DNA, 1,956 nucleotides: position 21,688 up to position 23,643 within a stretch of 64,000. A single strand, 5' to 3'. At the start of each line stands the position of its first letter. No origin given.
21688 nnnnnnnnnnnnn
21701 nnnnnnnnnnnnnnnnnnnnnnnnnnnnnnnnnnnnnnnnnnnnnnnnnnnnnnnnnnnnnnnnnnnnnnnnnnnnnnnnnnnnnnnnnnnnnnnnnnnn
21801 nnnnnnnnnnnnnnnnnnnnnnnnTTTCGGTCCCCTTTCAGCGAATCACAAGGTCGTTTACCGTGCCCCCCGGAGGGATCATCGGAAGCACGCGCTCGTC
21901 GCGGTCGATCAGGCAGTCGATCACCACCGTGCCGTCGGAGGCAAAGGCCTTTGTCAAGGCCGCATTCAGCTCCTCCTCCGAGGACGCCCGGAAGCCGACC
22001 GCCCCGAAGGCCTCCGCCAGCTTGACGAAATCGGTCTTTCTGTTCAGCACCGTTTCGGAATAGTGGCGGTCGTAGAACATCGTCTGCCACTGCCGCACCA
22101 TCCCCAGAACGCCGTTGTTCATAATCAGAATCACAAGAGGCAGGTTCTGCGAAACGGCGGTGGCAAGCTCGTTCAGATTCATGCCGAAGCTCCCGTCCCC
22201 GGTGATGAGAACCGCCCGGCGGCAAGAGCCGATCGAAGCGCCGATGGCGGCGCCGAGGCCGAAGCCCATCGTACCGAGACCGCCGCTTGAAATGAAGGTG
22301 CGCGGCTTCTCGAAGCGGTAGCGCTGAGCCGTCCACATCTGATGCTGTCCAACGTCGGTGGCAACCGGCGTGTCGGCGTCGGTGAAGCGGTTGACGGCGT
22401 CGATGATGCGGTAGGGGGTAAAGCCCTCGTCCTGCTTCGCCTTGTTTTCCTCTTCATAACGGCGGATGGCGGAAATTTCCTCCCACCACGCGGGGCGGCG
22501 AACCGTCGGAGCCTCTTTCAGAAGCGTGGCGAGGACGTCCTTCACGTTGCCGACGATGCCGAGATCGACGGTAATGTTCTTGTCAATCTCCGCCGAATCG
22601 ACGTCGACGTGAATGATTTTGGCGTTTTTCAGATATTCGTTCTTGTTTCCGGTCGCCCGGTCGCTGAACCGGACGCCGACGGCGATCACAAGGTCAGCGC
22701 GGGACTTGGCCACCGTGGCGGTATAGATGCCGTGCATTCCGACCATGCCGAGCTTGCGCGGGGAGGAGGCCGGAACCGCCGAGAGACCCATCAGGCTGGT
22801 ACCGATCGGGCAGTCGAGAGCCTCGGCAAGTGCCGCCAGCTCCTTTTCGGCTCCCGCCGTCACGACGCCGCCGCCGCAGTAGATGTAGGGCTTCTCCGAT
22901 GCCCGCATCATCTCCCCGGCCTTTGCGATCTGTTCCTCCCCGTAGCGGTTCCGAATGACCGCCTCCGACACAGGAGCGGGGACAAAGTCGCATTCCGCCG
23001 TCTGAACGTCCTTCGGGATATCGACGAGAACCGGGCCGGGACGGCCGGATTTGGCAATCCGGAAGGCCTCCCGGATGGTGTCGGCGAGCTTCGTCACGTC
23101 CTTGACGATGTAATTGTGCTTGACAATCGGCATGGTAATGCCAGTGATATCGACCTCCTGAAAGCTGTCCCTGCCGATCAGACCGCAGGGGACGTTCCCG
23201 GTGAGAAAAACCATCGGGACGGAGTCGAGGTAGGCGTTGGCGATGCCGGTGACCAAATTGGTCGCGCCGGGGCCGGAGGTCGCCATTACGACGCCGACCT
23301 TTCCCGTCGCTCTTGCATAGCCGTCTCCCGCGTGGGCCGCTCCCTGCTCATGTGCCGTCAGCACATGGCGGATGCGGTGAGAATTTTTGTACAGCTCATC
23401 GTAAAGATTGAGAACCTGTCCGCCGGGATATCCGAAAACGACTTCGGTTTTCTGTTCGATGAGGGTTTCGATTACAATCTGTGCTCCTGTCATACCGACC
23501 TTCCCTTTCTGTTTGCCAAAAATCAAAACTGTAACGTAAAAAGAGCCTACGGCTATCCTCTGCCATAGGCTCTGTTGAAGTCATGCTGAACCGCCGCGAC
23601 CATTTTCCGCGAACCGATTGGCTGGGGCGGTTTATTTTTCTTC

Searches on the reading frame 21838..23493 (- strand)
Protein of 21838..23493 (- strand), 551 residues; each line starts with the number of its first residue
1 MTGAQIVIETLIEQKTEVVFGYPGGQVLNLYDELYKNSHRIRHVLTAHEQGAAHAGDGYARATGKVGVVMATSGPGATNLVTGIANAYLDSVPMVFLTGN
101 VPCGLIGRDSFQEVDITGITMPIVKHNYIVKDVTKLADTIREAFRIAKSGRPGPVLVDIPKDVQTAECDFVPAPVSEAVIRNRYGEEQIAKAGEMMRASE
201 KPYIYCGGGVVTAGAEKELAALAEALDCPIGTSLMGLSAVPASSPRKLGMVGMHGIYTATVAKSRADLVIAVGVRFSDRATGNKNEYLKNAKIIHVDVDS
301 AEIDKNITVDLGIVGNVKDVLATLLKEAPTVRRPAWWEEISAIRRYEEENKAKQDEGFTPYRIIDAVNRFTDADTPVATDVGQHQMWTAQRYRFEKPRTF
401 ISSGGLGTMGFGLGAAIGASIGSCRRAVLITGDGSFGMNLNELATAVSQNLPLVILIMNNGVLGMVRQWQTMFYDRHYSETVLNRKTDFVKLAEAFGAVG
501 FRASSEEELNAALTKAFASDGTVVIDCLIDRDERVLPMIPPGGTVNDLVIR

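Call 7: search_protein_families(library=ncbifam, proteins=[window:21838-23493:-])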
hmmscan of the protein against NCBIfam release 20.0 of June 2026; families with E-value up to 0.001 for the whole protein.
window:21838-23493:- (551 aa): 54 families (the best 25 are shown)
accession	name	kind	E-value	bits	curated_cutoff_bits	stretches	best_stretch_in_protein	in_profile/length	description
TIGR00118.1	acolac_lg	equivalog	1.3e-216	720.4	538.35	1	1-549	1-554/557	biosynthetic-type acetolactate synthase large subunit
NF004710.0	PRK06048.1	equivalog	1.9e-211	703.4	976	1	1-549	8-557/561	acetolactate synthase large subunit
NF004919.0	PRK06276.1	equivalog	9.8e-197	654.8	866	1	1-549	1-557/582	acetolactate synthase large subunit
NF005860.0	PRK07789.1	equivalog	1.4e-191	638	881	1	1-548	34-596/615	acetolactate synthase large subunit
NF006319.0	PRK08527.1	equivalog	1.4e-190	634.5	905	1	1-550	4-559/565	acetolactate synthase large subunit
NF006524.0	PRK08978.1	equivalog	1.2e-186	621.3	738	1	1-547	1-542/548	acetolactate synthase 2 catalytic subunit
NF006581.0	PRK09107.1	equivalog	2.3e-184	614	974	1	1-550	11-574/595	acetolactate synthase 3 large subunit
NF005228.0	PRK06725.1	equivalog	3e-183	610.1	991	1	1-550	16-566/571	acetolactate synthase large subunit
NF005651.0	PRK07418.1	subfamily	3e-182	607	942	1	1-547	19-577/617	acetolactate synthase large subunit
NF005824.0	PRK07710.1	equivalog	3.6e-181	603.4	976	1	1-548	17-567/573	acetolactate synthase large subunit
NF006016.1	PRK08155.1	equivalog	4.7e-179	596.4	870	1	1-549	3-552/554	acetolactate synthase large subunit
NF005409.0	PRK06965.1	equivalog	2.4e-177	591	1035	1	2-549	22-581/587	acetolactate synthase 3 catalytic subunit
NF005058.0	PRK06466.1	equivalog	3.1e-177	590.6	951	1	1-549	4-567/574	acetolactate synthase 3 large subunit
NF006525.0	PRK08979.1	equivalog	3.4e-170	567.2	1084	1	2-548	5-564/572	acetolactate synthase 3 large subunit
NF005364.0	PRK06882.1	equivalog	2.4e-167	557.8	1083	1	2-550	5-566/574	acetolactate synthase 3 large subunit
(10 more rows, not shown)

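Call 10: find_related_loci(query=window:21838-23493:-, collection=genome_contigs, flank=3000)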
Query window:21838-23493:- (551 aa) in genome_contigs; peptide patterns used: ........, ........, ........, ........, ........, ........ (x = any residue, [..] = any of these).
600 stretches matched a pattern (row limit reached: there are more); 600 encode a relative of the query (tblastn E <= 1e-3); the best 80 are kept; 80 distinct loci.
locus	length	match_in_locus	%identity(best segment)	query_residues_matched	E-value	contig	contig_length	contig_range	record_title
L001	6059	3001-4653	73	1-551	0e+0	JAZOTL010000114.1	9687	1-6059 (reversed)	MAG: Eubacteriales bacterium isolate T1900045539_YK20190233.MAGScoT_cleanbin_000006 SGB_7788_k141_1540635, whole genome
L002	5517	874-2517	65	1-549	0e+0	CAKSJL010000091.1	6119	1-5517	MAG: uncultured Oscillospiraceae bacterium isolate REFINED_METABAT215_TOP10_CONTIGS_1500_ASSEMBLY_K77_MERGED__Hadza_MoBi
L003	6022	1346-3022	62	1-549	0e+0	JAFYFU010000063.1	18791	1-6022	MAG: Ruminococcus sp. isolate RGIG7051 Sheep_Rumen.Co__c2199432, whole genome shotgun sequence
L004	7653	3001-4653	60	1-551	0e+0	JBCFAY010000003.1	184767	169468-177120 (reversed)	MAG: Bacillota bacterium isolate metabat2.bin.18 NODE_84_length_184767_cov_5.159679, whole genome shotgun sequence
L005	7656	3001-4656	59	1-551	0e+0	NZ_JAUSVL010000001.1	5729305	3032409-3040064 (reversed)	Oligosphaera ethanolica strain DSM 24202 Ga0449375_01, whole genome shotgun sequence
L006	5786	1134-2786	62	1-551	0e+0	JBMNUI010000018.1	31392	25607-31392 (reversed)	MAG: Eubacteriales bacterium isolate SBF912SR1HQ0008 scaffold_4113_c1, whole genome shotgun sequence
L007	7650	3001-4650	60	1-549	0e+0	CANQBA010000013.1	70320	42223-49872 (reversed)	MAG: uncultured Oscillospiraceae bacterium isolate Lapin-005__bin33 genome assembly, contig: Lapin-005__NODE_439_length_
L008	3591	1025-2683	61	1-549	0e+0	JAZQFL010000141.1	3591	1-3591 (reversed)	MAG: Eubacteriales bacterium isolate T1900044632_TS20190098.MAGScoT_cleanbin_000101 SGB_1075_k141_2029598, whole genome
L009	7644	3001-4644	59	1-549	0e+0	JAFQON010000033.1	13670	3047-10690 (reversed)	MAG: Clostridia bacterium isolate RGIG2007 Goat_Colon-1__c631038, whole genome shotgun sequence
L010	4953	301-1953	58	1-551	0e+0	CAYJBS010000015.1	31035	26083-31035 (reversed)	MAG TPA_asm: uncultured Christensenella sp. isolate ERP122455_co1_162 genome assembly, contig: NODE_149_length_31035_cov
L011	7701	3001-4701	61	1-544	0e+0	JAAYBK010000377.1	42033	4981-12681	MAG: Ruminococcus sp. isolate AS06rmzACSIP_302 627417_AS06, whole genome shotgun sequence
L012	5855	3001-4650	59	1-551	0e+0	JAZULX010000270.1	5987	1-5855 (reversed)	MAG: Oscillospiraceae bacterium isolate T1900044899_TS20190365.MAGScoT_cleanbin_000046 SGB_3294_k141_2394048, whole geno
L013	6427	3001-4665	58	1-551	0e+0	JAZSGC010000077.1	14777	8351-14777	MAG: Candidatus Scatosoma sp. isolate T1900044579_TS20190045.MAGScoT_cleanbin_000030 SGB_550_k141_521026, whole genome s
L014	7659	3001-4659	59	1-549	0e+0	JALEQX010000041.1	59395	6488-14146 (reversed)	MAG: Oscillospiraceae bacterium isolate SUG254 k141_2270508, whole genome shotgun sequence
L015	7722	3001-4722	56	1-551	0e+0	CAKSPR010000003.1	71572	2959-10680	MAG: uncultured Eubacteriales bacterium isolate REFINED_METABAT215_TOP10_CONTIGS_1500_ASSEMBLY_K77_MERGED__Hadza_PheChl_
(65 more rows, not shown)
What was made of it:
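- Tried and rejected: The genome_contigs scan (call 10).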

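Call 20: find_homologous_proteins(query=window:21838-23493:-, max_evalue=1e-100)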
Query window:21838-23493:- (551 aa): 8000 proteins with E <= 1e-100 among 8000 candidates; the best 120 are listed.
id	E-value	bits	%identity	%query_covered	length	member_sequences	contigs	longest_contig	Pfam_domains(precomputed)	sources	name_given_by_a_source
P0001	0.0e+0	1236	100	100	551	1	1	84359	PF02775.27,PF02776.24,PF00205.29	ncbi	-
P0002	0.0e+0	1028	82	100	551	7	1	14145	PF02775.27,PF02776.24,PF00205.29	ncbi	-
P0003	0.0e+0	1023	82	100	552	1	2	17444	PF02775.27,PF02776.24,PF00205.29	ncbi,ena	-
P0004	1.1e-297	1006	80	100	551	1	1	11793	PF02775.27,PF02776.24,PF00205.29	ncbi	-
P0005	1.1e-296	1003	79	100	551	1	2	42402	PF02775.27,PF02776.24,PF00205.29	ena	-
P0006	2.9e-293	991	78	100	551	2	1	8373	PF02775.27,PF02776.24,PF00205.29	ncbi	-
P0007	3.3e-293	991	79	100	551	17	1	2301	PF02775.27,PF02776.24,PF00205.29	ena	-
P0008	2.8e-292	988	79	100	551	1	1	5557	PF02775.27,PF02776.24,PF00205.29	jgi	-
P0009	5.8e-292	987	78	100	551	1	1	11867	PF02775.27,PF02776.24,PF00205.29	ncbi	-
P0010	3.1e-291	985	78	100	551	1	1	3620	PF02775.27,PF02776.24,PF00205.29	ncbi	-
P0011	1.9e-290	982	78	100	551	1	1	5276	PF02775.27,PF02776.24,PF00205.29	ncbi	-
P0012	2.2e-290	982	77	100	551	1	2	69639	PF02775.27,PF02776.24,PF00205.29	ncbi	-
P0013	4.7e-286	968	76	100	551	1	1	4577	PF01855.25,PF02775.27,PF02776.24,PF00205.29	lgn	-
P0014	3.1e-283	958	78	100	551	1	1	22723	PF02775.27,PF02776.24,PF00205.29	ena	-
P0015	2.3e-278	942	75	100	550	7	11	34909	PF02775.27,PF02776.24,PF00205.29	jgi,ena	-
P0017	6.0e-275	931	73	100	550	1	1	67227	PF02775.27,PF02776.24,PF00205.29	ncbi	-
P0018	7.4e-274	927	74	100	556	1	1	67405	PF02775.27,PF02776.24,PF00205.29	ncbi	-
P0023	4.5e-267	905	71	100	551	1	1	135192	PF02775.27,PF02776.24,PF00205.29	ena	-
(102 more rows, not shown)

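Call 21: find_encoding_contigs(protein=P0001, flank=1000, max_places=1)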
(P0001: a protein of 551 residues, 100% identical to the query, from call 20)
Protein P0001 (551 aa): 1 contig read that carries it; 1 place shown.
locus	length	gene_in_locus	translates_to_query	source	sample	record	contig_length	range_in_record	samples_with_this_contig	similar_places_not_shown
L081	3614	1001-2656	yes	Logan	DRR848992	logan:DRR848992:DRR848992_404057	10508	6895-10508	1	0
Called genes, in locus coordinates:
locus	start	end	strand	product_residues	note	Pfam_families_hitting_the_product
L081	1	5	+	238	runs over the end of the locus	-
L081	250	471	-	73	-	-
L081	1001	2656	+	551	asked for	PF02776:TPP_enzyme_N, PF00205:TPP_enzyme_M, PF02775:TPP_enzyme_C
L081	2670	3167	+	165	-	PF01842:ACT, PF22629:ACT_AHAS_ss, PF13710:ACT_5, PF10369:ALS_ss_C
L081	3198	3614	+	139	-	?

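Call 22: find_encoding_contigs(protein=P0002, flank=1000, max_places=1)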
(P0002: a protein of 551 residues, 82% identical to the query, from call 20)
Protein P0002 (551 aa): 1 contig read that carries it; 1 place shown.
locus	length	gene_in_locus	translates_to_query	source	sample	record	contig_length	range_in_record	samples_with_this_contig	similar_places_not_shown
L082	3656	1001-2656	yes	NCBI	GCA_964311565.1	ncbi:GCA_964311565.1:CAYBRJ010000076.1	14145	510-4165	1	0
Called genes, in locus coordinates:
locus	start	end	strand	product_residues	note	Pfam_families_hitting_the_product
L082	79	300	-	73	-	-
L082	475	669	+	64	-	-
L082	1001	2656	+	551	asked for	PF02776:TPP_enzyme_N, PF00205:TPP_enzyme_M, PF02775:TPP_enzyme_C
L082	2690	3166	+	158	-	PF01842:ACT, PF13710:ACT_5, PF22629:ACT_AHAS_ss, PF10369:ALS_ss_C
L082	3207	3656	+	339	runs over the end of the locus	PF02826:2-Hacid_dh_C (weak), PF03446:NAD_binding_2 (weak), PF03807:F420_oxidored (weak), PF07991:KARI_N, PF01450:KARI_C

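Call 23: find_encoding_contigs(protein=P0003, flank=1000, max_places=1)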
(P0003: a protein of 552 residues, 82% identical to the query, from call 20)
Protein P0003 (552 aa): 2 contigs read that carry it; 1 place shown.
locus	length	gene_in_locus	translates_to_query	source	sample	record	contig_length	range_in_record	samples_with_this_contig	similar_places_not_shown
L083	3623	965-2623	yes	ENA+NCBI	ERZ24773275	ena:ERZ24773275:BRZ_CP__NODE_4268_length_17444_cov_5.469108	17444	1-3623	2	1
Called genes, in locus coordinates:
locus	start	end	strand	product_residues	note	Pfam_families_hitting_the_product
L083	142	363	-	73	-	-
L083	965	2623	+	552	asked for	PF02776:TPP_enzyme_N, PF00205:TPP_enzyme_M, PF02775:TPP_enzyme_C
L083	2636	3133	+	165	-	PF01842:ACT, PF22629:ACT_AHAS_ss, PF13710:ACT_5, PF10369:ALS_ss_C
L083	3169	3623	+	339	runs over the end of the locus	PF02826:2-Hacid_dh_C (weak), PF03446:NAD_binding_2 (weak), PF03807:F420_oxidored (faint), PF07991:KARI_N, PF01450:KARI_C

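Call 24: find_encoding_contigs(protein=P0004, flank=1000, max_places=1)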
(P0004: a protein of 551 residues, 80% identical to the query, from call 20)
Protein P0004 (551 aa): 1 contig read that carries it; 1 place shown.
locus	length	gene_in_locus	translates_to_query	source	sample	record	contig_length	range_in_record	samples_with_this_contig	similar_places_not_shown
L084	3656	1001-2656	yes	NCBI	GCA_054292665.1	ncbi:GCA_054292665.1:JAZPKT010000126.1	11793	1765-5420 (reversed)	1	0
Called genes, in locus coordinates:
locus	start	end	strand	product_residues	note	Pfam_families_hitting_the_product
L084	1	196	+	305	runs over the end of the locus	PF00126:HTH_1, PF03466:LysR_substrate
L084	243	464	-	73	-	-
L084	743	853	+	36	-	-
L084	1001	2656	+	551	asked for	PF02776:TPP_enzyme_N, PF00205:TPP_enzyme_M, PF02775:TPP_enzyme_C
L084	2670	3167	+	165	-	PF01842:ACT, PF22629:ACT_AHAS_ss, PF13710:ACT_5, PF10369:ALS_ss_C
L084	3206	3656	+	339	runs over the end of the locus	PF02826:2-Hacid_dh_C (weak), PF03446:NAD_binding_2 (weak), PF03807:F420_oxidored (weak), PF07991:KARI_N, PF01450:KARI_C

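Call 25: find_encoding_contigs(protein=P0005, flank=1000, max_places=1)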
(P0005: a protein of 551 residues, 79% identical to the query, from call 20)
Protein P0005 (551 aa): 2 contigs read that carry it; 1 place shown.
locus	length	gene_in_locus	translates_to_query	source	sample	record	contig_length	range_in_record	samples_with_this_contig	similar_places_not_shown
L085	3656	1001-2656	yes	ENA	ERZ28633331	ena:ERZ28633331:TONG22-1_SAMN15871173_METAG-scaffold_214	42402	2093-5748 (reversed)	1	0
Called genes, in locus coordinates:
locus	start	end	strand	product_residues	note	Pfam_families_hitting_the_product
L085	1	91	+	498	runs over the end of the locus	PF00488:MutS_V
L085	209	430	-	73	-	-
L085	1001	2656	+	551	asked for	PF02776:TPP_enzyme_N, PF00205:TPP_enzyme_M, PF02775:TPP_enzyme_C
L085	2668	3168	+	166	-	PF01842:ACT, PF22629:ACT_AHAS_ss, PF13710:ACT_5, PF10369:ALS_ss_C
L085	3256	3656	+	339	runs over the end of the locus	PF02826:2-Hacid_dh_C (weak), PF03446:NAD_binding_2 (weak), PF03807:F420_oxidored (weak), PF07991:KARI_N, PF01450:KARI_C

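Call 26: find_encoding_contigs(protein=P0009, flank=1000, max_places=1)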
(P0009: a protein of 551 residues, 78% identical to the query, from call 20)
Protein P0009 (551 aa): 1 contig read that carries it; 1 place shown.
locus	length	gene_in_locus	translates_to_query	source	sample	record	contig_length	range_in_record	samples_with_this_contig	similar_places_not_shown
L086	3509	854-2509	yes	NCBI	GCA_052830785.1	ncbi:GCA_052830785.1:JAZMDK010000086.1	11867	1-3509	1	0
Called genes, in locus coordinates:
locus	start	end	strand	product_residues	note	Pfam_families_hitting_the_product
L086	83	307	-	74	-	-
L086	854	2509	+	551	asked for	PF02776:TPP_enzyme_N, PF00205:TPP_enzyme_M, PF02775:TPP_enzyme_C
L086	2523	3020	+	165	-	PF01842:ACT, PF22629:ACT_AHAS_ss, PF13710:ACT_5, PF10369:ALS_ss_C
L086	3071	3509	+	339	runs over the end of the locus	PF00670:AdoHcyase_NAD (faint), PF02826:2-Hacid_dh_C (weak), PF03446:NAD_binding_2 (weak), PF03807:F420_oxidored (weak), PF07991:KARI_N, PF01450:KARI_C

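Call 27: find_encoding_contigs(protein=P0012, flank=1000, max_places=1)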
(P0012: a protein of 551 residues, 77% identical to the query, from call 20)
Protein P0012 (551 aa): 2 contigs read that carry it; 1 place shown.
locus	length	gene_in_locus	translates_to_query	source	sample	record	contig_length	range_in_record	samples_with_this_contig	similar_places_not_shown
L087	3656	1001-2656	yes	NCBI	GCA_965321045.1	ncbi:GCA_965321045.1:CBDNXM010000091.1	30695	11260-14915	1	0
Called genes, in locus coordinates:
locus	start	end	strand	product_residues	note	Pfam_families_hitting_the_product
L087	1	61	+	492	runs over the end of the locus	PF00488:MutS_V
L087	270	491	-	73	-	-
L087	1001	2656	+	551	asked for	PF02776:TPP_enzyme_N, PF00205:TPP_enzyme_M, PF02775:TPP_enzyme_C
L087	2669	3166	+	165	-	PF01842:ACT, PF22629:ACT_AHAS_ss, PF13710:ACT_5, PF10369:ALS_ss_C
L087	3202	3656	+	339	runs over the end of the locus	PF00670:AdoHcyase_NAD (weak), PF02826:2-Hacid_dh_C (weak), PF03446:NAD_binding_2 (weak), PF03807:F420_oxidored (weak), PF07991:KARI_N, PF01450:KARI_C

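Call 28: find_encoding_contigs(protein=P0014, flank=1000, max_places=1)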
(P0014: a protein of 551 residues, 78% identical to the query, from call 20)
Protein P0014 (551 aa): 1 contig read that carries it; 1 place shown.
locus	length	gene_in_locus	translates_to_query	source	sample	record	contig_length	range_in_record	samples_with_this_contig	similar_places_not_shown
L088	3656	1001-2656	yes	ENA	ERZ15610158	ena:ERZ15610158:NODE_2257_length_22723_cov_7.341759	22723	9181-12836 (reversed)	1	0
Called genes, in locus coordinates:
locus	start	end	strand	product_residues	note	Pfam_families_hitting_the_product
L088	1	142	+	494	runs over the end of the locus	PF00488:MutS_V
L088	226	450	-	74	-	-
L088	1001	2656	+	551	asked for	PF02776:TPP_enzyme_N, PF00205:TPP_enzyme_M, PF02775:TPP_enzyme_C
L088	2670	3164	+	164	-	PF01842:ACT, PF22629:ACT_AHAS_ss, PF13710:ACT_5, PF10369:ALS_ss_C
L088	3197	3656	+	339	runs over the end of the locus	PF00670:AdoHcyase_NAD (weak), PF02826:2-Hacid_dh_C (weak), PF03446:NAD_binding_2, PF03807:F420_oxidored (weak), PF07991:KARI_N, PF01450:KARI_C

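Call 29: find_encoding_contigs(protein=P0015, flank=1000, max_places=2)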
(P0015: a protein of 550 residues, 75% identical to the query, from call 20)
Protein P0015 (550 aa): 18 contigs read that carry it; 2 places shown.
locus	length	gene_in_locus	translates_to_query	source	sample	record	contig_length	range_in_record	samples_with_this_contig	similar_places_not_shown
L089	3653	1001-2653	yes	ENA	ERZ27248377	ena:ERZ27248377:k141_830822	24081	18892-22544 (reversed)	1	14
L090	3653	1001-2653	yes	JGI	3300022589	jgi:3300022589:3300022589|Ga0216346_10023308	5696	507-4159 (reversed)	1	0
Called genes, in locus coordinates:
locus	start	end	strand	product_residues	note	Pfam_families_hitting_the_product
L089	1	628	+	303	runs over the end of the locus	PF00781:DAGK_cat, PF19279:YegS_C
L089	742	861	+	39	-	-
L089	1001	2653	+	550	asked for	PF02776:TPP_enzyme_N, PF00205:TPP_enzyme_M, PF02775:TPP_enzyme_C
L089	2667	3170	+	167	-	PF01842:ACT, PF22629:ACT_AHAS_ss, PF13710:ACT_5, PF10369:ALS_ss_C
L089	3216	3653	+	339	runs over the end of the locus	PF00670:AdoHcyase_NAD (weak), PF02826:2-Hacid_dh_C (weak), PF03446:NAD_binding_2 (weak), PF03807:F420_oxidored (weak), PF07991:KARI_N, PF01450:KARI_C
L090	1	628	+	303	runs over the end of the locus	PF00781:DAGK_cat, PF19279:YegS_C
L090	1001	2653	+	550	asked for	PF02776:TPP_enzyme_N, PF00205:TPP_enzyme_M, PF02775:TPP_enzyme_C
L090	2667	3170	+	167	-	PF01842:ACT, PF22629:ACT_AHAS_ss, PF13710:ACT_5, PF10369:ALS_ss_C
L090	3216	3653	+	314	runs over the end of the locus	?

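Call 30: find_encoding_contigs(protein=P0017, flank=1000, max_places=1)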
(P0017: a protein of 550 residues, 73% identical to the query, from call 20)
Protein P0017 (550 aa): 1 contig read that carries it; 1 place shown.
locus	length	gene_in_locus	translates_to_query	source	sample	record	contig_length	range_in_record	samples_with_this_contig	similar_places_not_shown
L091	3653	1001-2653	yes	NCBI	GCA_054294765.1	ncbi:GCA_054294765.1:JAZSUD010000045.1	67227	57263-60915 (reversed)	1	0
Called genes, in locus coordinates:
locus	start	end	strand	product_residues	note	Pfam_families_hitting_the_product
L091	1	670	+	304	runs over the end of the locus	PF00781:DAGK_cat, PF19279:YegS_C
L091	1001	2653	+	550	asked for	PF02776:TPP_enzyme_N, PF00205:TPP_enzyme_M, PF02775:TPP_enzyme_C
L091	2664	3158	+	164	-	PF01842:ACT, PF22629:ACT_AHAS_ss, PF13710:ACT_5, PF10369:ALS_ss_C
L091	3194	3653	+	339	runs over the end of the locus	PF00670:AdoHcyase_NAD (faint), PF02826:2-Hacid_dh_C (weak), PF03446:NAD_binding_2 (weak), PF03807:F420_oxidored (weak), PF07991:KARI_N, PF01450:KARI_C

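Call 36: find_encoding_contigs(protein=P0018, flank=1000, max_places=1)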
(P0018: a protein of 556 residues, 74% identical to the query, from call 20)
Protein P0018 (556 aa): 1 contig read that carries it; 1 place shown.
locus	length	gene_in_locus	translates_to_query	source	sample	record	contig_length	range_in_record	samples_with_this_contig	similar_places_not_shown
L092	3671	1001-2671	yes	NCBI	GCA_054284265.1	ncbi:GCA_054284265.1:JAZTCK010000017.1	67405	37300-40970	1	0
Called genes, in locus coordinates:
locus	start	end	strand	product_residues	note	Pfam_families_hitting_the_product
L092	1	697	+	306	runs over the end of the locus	PF00781:DAGK_cat, PF19279:YegS_C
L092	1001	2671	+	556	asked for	PF02776:TPP_enzyme_N, PF00205:TPP_enzyme_M, PF02775:TPP_enzyme_C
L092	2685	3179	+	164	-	PF01842:ACT, PF22629:ACT_AHAS_ss, PF13710:ACT_5, PF10369:ALS_ss_C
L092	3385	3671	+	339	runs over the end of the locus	PF00670:AdoHcyase_NAD (weak), PF02826:2-Hacid_dh_C (weak), PF03446:NAD_binding_2 (weak), PF03807:F420_oxidored (weak), PF07991:KARI_N, PF01450:KARI_C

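Call 37: find_encoding_contigs(protein=P0023, flank=1000, max_places=1)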
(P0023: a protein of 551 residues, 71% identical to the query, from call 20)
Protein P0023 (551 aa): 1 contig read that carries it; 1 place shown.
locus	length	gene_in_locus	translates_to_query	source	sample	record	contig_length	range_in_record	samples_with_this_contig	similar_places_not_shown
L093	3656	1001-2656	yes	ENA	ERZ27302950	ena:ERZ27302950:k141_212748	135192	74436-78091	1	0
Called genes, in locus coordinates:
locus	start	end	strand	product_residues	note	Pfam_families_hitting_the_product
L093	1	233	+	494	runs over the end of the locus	PF00488:MutS_V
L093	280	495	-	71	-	-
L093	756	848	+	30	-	-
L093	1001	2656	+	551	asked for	PF02776:TPP_enzyme_N, PF00205:TPP_enzyme_M, PF02775:TPP_enzyme_C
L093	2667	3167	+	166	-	PF01842:ACT, PF22629:ACT_AHAS_ss, PF13710:ACT_5, PF10369:ALS_ss_C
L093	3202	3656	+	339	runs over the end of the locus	PF00670:AdoHcyase_NAD (weak), PF02826:2-Hacid_dh_C (weak), PF03446:NAD_binding_2 (weak), PF03807:F420_oxidored (weak), PF07991:KARI_N, PF01450:KARI_C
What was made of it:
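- Gene callers annotated it as a 30-39-residue gene on three contigs (calls 24, 29, 37).
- Tried and rejected: They were recovered through the protein collection instead (calls 20-30, 36, 37).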

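Call 60: list_cluster_members(proteins=[P0001, P0002, P0012])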
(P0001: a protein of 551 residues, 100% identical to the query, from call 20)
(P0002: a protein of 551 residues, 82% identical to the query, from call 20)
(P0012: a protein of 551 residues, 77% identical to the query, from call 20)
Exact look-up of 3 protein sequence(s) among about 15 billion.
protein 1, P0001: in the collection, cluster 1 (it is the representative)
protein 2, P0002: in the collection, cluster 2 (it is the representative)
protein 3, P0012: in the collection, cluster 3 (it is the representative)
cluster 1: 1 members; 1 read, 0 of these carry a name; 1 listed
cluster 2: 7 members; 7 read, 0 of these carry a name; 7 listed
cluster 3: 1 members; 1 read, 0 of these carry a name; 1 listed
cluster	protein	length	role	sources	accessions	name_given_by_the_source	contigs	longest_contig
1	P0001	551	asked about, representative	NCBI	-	-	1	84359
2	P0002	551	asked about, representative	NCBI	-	-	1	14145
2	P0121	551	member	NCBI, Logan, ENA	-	-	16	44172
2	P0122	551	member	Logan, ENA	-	-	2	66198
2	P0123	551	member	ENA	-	-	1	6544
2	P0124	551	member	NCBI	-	-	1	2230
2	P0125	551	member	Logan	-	-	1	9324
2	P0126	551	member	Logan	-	-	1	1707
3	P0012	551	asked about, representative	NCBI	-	-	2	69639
